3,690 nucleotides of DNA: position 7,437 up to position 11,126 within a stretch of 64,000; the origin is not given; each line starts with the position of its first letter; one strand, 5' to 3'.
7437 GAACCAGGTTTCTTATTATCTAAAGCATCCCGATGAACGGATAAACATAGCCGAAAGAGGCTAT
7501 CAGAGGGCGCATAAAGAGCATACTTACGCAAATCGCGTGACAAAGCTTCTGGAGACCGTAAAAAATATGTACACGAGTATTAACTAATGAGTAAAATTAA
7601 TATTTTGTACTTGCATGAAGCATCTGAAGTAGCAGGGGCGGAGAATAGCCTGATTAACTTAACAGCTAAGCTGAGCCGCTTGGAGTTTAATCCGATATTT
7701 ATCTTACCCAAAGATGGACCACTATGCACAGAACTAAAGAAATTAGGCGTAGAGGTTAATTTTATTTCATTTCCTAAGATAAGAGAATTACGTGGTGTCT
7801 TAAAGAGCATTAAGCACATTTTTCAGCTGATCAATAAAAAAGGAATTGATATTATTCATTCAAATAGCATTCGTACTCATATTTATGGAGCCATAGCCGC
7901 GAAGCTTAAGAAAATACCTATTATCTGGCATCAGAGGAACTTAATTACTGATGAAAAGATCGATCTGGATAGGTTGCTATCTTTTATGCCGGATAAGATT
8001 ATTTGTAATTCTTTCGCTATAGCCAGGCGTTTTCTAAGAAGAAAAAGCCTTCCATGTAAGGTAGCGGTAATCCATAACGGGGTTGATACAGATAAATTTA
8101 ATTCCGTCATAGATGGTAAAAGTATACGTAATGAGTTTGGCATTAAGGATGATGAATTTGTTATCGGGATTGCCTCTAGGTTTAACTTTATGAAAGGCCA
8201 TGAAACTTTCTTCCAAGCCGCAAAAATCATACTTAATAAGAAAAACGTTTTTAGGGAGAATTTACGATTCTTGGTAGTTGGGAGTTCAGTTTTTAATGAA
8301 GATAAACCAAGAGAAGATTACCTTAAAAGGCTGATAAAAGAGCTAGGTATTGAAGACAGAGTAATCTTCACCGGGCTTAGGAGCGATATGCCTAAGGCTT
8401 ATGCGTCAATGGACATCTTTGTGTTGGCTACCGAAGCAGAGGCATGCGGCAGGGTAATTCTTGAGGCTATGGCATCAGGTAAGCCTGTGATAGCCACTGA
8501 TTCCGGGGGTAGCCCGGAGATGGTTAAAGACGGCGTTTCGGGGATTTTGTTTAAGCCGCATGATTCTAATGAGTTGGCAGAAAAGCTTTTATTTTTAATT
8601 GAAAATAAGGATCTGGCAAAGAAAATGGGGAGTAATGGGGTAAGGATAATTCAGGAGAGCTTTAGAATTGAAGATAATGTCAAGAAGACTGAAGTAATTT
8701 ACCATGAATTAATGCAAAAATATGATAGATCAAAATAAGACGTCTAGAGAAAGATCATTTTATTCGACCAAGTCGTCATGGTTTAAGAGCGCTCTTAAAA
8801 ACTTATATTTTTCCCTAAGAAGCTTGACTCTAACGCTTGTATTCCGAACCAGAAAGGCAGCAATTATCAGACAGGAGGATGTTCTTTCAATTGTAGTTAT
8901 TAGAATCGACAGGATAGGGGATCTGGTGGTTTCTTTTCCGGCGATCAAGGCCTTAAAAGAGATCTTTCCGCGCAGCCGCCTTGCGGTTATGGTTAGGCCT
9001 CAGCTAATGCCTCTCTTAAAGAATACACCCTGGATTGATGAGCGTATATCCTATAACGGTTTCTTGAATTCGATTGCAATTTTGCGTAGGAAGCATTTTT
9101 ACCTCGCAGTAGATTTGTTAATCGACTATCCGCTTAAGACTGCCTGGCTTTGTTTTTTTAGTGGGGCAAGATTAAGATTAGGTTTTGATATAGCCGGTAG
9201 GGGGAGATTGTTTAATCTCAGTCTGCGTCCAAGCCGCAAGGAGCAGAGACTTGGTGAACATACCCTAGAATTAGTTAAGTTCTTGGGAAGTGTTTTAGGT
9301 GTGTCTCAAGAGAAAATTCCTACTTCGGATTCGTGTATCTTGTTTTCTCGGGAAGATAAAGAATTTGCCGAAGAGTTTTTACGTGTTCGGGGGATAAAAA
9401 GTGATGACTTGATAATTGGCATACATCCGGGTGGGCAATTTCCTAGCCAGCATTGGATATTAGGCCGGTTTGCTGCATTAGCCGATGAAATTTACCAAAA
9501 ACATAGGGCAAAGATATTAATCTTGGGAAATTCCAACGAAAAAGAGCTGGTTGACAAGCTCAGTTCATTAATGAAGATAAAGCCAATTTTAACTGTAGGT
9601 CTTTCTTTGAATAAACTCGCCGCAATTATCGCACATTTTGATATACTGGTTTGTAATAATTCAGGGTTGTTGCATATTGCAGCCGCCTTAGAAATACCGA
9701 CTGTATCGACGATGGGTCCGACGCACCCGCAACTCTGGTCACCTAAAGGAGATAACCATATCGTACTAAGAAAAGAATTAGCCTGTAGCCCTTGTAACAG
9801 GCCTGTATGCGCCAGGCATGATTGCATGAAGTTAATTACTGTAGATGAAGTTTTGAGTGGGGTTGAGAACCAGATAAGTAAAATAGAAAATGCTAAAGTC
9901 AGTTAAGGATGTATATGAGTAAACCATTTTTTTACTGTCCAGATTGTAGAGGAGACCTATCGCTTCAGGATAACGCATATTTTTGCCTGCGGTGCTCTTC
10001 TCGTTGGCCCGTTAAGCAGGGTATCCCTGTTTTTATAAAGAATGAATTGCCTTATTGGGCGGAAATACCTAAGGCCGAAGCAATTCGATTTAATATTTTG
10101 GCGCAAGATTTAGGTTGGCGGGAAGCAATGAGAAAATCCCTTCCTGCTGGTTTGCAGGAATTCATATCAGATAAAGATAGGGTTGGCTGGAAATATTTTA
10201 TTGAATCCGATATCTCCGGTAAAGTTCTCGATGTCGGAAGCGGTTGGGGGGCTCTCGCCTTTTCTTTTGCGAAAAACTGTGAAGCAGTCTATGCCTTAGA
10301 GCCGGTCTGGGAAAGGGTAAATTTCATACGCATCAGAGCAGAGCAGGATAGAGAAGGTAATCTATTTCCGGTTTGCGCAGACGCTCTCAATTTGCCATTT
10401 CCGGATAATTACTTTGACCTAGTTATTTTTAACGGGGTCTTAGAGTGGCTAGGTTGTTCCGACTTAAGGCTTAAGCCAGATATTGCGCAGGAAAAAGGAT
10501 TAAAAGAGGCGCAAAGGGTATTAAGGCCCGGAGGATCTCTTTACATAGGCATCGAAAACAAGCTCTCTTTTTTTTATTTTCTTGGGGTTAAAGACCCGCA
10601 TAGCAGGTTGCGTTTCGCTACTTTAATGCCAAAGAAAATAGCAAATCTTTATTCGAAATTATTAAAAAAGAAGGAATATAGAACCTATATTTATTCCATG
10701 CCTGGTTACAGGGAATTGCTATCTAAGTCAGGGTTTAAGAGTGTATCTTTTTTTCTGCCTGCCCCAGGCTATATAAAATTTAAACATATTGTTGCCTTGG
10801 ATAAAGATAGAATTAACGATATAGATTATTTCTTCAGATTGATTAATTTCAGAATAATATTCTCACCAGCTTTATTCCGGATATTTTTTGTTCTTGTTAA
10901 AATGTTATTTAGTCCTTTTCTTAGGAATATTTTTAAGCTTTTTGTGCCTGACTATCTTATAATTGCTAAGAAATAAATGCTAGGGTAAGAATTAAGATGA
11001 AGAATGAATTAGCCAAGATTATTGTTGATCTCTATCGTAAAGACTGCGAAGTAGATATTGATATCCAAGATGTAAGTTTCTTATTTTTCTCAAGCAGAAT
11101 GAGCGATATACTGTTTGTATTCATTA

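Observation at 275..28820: Each of two Wzc-like tyrosine autokinases is paired with its own PilZ protein, with an HD-GYP phosphodiesterase in the same locus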

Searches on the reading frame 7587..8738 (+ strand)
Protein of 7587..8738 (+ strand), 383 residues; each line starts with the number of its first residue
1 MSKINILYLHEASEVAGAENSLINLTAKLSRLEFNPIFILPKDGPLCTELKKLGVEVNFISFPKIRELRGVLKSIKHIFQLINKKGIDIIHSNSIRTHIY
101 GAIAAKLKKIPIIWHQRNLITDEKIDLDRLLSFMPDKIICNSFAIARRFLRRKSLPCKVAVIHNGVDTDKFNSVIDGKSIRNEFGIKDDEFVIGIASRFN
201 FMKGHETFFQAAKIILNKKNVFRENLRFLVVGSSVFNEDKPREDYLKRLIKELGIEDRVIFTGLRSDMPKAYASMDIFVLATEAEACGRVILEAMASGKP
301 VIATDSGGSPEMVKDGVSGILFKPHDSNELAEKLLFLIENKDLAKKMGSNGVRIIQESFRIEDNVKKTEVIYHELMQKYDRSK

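Call 9: search_protein_families(library=ncbifam, proteins=[window:7587-8738:+], max_evalue=0.00001)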
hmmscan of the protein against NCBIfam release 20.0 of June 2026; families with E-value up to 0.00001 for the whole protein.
window:7587-8738:+ (383 aa): 39 families (the best 25 are shown)
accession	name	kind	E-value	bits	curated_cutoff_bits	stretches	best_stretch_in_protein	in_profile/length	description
TIGR03088.1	stp2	hypoth_equivalog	3.4e-45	154.7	409.05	1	14-375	12-373/374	TIGR03088 family PEP-CTERM/XrtA system glycosyltransferase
TIGR03999.1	thiol_BshA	equivalog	1.8e-33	116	273.7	1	154-376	164-374/375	N-acetyl-alpha-D-glucosaminyl L-malate synthase BshA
NF041876.1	EPS_EpsE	equivalog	3.6e-31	108.8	400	1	153-363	182-384/389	exopolysaccharide biosynthesis GT4 family glycosyltransferase EpsE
TIGR04063.1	stp3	hypoth_equivalog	4.1e-31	108.3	442.05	1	146-376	169-396/397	TIGR04063 family PEP-CTERM/XrtA system glycosyltransferase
TIGR03449.1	mycothiol_MshA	equivalog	1e-30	107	462.5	1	154-377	185-405/406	D-inositol-3-phosphate glycosyltransferase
TIGR02149.1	glgA_Coryne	subfamily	3.3e-24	85.7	302.4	1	136-375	146-390/391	glycogen synthase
TIGR04157.1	glyco_rSAM_CFB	subfamily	3.7e-23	82.2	400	1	126-367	161-401/406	TIGR04157 family glycosyltransferase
NF038298.1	EPS_HpsO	equivalog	7.2e-19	67.8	575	1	149-362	160-374/388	hormogonium polysaccharide biosynthesis glycosyltransferase HpsO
NF053787.1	GlcN_PG_synth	equivalog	2.7e-18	66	480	1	157-376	164-360/361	N-acetylglucosaminyl phosphatidylglycerol synthase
NF012028.0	PRK15484.1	subfamily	3.6e-18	65.8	618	1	82-369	97-372/380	lipopolysaccharide N-acetylglucosaminyltransferase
TIGR04047.1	MSMEG_0565_glyc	hypoth_equivalog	9.2e-17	61.2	259.85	1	134-355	138-355/373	MSMEG_0565 family glycosyltransferase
NF047880.1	glyco_SdgA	exception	5.2e-15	55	800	1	246-365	361-480/488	serine-aspartate repeat adhesin O-glycosyltransferase SdgA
NF049988.1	MGlcDAGSynMgs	equivalog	6.3e-15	55.4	400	1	162-379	181-391/398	alpha-monoglucosyldiacylglycerol synthase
NF038295.1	EPS_HpsP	equivalog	6.4e-15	55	550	1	155-375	174-387/388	hormogonium polysaccharide biosynthesis glycosyltransferase HpsP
NF011726.0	PRK15179.1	equivalog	1.6e-14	53.1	733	1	139-325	463-642/694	Vi polysaccharide biosynthesis protein TviE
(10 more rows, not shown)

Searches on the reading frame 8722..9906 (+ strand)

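Call 9: search_protein_families(library=ncbifam, proteins=[window:8722-9906:+], max_evalue=0.00001)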
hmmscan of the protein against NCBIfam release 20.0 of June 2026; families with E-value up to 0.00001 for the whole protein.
window:8722-9906:+ (394 aa): 6 families
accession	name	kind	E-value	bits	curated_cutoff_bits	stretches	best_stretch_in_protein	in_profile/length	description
TIGR02195.1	heptsyl_trn_II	equivalog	1.1e-29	103.6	134.6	1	57-382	2-335/339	lipopolysaccharide heptosyltransferase II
TIGR02201.1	heptsyl_trn_III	equivalog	4.3e-22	78.6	170.2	1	57-350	2-305/344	putative lipopolysaccharide heptosyltransferase III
TIGR02193.1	heptsyl_trn_I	equivalog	6.1e-18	65.1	185.3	1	57-383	2-318/320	lipopolysaccharide heptosyltransferase I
NF008162.0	PRK10916.1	equivalog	6.3e-17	61.8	569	1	56-350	2-306/348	ADP-heptose--LPS heptosyltransferase RfaF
NF007742.0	PRK10422.1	equivalog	1.3e-16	60.4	467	1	54-349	5-306/352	lipopolysaccharide core heptosyltransferase RfaQ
NF008204.0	PRK10964.1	equivalog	2.4e-11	43.3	437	1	212-351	162-299/322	lipopolysaccharide heptosyltransferase RfaC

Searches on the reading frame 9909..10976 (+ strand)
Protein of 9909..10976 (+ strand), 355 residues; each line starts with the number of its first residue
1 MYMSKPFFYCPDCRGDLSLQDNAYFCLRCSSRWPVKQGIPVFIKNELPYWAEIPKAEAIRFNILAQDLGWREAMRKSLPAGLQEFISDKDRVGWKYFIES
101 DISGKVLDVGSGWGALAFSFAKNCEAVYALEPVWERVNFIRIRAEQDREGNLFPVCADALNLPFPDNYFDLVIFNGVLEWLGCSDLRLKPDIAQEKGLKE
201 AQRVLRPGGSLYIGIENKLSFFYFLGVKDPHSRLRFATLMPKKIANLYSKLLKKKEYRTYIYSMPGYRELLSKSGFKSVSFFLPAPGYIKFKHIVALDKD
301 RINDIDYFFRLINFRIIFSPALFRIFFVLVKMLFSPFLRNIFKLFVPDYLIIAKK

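Call 9: search_protein_families(library=ncbifam, proteins=[window:9909-10976:+], max_evalue=0.00001)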
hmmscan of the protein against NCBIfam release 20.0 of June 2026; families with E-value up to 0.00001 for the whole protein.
window:9909-10976:+ (355 aa): 10 families
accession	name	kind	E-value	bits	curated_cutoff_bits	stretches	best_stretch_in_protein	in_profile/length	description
TIGR01934.1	MenG_MenH_UbiE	subfamily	5.7e-10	38.9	158.35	1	102-250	39-173/223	ubiquinone/menaquinone biosynthesis methyltransferase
NF047649.1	MTase_UXPK_star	exception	1.3e-08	34.2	460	1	106-213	81-181/283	methyltransferase/UXPK-star double selenoprotein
NF001241.0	PRK00216.1-2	equivalog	2.5e-08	33.8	327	1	98-214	47-148/231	demethylmenaquinone methyltransferase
NF001240.0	PRK00216.1-1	equivalog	2.8e-07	29.8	378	1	104-213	65-168/251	bifunctional demethylmenaquinone methyltransferase/2-methoxy-6-polyprenyl-1,4-benzoquinol methylase UbiE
NF045667.1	MTase_DVU1556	equivalog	4.5e-07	29.5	155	1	103-213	23-119/213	DVU_1556 family methyltransferase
NF043040.1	corrin_prot_MT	hypoth_equivalog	8.3e-07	28.6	180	1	104-214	43-148/216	corrinoid protein-associated methyltransferase CpaM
NF041537.1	ArsM_AhpD_UU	exception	1.9e-06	26.9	510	1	105-213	79-180/345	arsenite methyltransferase/AhpD domain selenoprotein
NF041255.1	mycofact_MftM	equivalog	2.5e-06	27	200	1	102-182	138-218/289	mycofactocin oligosaccharide methyltransferase MftM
NF001244.0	PRK00216.1-5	equivalog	4.6e-06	26.1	216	0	101-213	47-153/236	bifunctional demethylmenaquinone methyltransferase/2-methoxy-6-polyprenyl-1,4-benzoquinol methylase UbiE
TIGR02072.1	BioC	equivalog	8.1e-06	25.8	184.95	0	103-185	35-114/244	malonyl-ACP O-methyltransferase BioC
